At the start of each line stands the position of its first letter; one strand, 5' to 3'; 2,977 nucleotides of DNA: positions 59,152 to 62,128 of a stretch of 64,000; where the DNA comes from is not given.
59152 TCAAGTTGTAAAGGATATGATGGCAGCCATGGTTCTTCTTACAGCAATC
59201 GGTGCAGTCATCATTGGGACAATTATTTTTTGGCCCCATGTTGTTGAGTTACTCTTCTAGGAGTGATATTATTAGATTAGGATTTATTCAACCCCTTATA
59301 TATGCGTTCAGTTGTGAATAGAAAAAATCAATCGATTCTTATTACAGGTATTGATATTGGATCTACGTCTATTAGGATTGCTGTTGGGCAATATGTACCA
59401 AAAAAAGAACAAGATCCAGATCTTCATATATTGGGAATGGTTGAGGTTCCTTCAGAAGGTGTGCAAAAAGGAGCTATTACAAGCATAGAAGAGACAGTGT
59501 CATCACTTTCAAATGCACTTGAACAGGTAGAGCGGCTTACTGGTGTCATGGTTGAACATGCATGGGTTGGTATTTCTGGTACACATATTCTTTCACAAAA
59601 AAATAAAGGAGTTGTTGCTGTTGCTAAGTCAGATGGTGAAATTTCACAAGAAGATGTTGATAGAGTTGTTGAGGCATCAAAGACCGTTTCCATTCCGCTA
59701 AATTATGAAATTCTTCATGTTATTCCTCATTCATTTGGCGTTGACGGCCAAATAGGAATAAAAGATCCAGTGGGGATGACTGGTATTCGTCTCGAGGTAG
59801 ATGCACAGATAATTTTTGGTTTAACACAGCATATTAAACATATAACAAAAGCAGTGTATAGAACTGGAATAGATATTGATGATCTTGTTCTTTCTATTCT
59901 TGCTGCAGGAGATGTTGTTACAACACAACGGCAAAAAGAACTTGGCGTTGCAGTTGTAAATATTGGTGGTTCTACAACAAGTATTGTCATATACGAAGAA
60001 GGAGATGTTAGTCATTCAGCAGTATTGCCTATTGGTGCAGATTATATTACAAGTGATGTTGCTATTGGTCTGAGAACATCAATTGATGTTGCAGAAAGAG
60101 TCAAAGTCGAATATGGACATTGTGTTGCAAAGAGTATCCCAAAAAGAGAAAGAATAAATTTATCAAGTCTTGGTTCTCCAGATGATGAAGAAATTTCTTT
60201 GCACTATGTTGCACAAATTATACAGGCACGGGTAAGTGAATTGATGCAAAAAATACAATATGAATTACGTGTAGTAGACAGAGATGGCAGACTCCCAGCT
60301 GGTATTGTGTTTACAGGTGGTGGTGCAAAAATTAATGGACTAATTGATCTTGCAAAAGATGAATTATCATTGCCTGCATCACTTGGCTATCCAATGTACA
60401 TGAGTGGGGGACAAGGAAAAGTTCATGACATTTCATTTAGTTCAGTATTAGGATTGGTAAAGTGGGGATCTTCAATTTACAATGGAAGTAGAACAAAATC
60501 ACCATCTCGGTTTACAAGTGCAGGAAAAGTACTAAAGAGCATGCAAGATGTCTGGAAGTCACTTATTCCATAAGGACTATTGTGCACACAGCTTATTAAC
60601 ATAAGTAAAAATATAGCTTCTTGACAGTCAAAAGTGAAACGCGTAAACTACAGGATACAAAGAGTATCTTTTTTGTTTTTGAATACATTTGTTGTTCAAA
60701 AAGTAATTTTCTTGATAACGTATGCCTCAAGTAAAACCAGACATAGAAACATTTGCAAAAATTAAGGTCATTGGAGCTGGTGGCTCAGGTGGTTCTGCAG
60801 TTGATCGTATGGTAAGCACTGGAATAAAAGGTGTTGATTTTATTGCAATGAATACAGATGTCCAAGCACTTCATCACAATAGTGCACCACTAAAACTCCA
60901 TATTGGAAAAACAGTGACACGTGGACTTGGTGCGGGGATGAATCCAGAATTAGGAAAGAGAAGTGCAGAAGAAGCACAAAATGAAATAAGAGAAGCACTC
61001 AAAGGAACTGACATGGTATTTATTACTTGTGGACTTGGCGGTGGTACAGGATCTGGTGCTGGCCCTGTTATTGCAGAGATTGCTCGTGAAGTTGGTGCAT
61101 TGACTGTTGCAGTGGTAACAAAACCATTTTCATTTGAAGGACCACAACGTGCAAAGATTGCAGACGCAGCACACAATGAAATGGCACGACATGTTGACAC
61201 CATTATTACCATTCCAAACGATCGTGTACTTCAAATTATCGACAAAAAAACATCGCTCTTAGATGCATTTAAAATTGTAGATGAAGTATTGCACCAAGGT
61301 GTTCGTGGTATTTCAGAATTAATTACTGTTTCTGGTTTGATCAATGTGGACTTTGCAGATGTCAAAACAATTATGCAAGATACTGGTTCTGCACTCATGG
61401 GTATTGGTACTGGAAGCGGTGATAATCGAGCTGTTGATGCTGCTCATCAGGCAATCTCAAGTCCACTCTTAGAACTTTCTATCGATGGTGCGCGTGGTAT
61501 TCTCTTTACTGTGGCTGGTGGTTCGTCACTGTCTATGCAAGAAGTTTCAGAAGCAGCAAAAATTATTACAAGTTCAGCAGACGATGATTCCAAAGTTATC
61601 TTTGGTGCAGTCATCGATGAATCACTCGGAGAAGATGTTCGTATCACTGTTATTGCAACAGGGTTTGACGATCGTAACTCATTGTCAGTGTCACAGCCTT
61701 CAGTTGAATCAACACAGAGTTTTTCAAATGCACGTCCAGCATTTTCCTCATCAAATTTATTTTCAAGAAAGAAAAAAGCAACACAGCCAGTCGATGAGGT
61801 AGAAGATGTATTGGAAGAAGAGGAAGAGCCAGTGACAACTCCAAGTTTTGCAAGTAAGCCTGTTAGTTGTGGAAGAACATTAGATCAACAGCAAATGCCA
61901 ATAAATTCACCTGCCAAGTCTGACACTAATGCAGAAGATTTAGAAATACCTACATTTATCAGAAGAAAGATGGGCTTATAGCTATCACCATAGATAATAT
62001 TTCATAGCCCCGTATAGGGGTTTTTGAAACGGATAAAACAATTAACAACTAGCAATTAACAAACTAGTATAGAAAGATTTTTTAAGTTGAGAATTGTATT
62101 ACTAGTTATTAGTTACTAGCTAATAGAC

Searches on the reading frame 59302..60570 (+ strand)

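Call 57: search_protein_families(library=pfam, proteins=[window:59302-60570:+], max_evalue=0.00001)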
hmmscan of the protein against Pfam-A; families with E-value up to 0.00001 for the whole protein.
window:59302-60570:+ (423 aa): 4 families
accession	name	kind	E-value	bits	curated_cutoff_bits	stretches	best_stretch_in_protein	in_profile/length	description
PF14450.12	FtsA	-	2e-34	119.2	31.8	1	217-384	1-127/127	Cell division protein FtsA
PF02491.25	SHS2_FTSA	-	4.5e-28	97.9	25.4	1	93-171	1-78/79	SHS2 domain inserted in FTSA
PF06723.19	MreB_Mbl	-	2.8e-09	36.7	27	1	213-361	144-303/327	MreB/Mbl protein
PF11104.14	PilM_2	-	2.8e-07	30.2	27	0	16-132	1-103/340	Type IV pilus assembly protein PilM;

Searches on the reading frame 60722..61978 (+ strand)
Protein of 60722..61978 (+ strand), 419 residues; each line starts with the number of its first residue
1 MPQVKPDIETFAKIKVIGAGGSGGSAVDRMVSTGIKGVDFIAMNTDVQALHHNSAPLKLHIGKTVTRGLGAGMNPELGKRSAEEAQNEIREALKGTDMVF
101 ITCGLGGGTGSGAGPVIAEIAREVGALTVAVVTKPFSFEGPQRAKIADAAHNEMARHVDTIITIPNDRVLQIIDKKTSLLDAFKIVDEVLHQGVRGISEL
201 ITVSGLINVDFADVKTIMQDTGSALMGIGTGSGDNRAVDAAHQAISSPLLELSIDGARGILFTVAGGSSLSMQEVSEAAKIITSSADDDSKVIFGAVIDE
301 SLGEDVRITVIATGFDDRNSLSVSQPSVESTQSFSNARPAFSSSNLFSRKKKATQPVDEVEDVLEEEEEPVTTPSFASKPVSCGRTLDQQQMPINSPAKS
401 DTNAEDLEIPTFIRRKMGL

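Call 76: search_protein_families(library=pfam, proteins=[window:60722-61978:+], max_evalue=0.0001)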
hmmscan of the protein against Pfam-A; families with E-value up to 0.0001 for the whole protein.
window:60722-61978:+ (419 aa): 2 families
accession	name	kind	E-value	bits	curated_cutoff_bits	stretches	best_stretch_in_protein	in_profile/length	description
PF00091.31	Tubulin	-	3.7e-47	161.5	33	1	13-174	1-190/190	Tubulin/FtsZ family, GTPase domain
PF12327.13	FtsZ_C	-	1.8e-32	111.9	27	1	222-316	1-95/95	FtsZ family, C-terminal domain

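Call 79: find_homologous_proteins(query=window:60722-61978:+, max_evalue=1e-40)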
Query window:60722-61978:+ (419 aa): 8000 proteins with E <= 1e-40 among 8000 candidates; the best 120 are listed.
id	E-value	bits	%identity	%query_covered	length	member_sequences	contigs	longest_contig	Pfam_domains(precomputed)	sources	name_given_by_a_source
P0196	5.3e-261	883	99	100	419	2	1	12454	PF00091.32,PF12327.14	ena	-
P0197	4.0e-203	693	79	100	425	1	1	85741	PF00091.32,PF12327.14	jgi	jgi:cell division protein FtsZ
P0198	2.4e-193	661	73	100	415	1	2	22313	PF00091.32,PF12327.14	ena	-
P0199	4.6e-192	657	74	100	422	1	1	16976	PF00091.32,PF12327.14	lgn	-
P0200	2.4e-186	638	84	84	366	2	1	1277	PF00091.32,PF12327.14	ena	-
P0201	3.9e-184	630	74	100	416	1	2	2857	PF00091.32,PF12327.14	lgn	-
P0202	2.9e-182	624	73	100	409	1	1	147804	PF00091.32,PF12327.14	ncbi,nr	ncbi:MAG: cell division protein FtsZ [Candidatus Magasanikbacteria bacterium]|nr:cell division prote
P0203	4.9e-182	624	72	100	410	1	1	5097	PF00091.32,PF12327.14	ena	-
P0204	5.6e-182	623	72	100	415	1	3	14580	PF00091.32,PF12327.14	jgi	jgi:cell division protein FtsZ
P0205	1.2e-181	622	70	100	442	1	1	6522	PF00091.32,PF12327.14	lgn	-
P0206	1.3e-181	622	71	100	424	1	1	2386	PF00091.32,PF12327.14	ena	-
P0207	2.1e-181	621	70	100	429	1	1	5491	PF00091.32,PF12327.14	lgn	-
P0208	2.1e-181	621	71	100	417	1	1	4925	PF00091.32,PF12327.14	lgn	-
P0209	4.5e-181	620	72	100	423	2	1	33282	PF00091.32,PF12327.14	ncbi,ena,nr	ncbi:MAG: cell division protein FtsZ [Candidatus Magasanikbacteria bacterium RIFCSPLOWO2_12_FULL_47_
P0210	7.3e-181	620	71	100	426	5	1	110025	PF00091.32,PF12327.14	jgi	jgi:cell division protein FtsZ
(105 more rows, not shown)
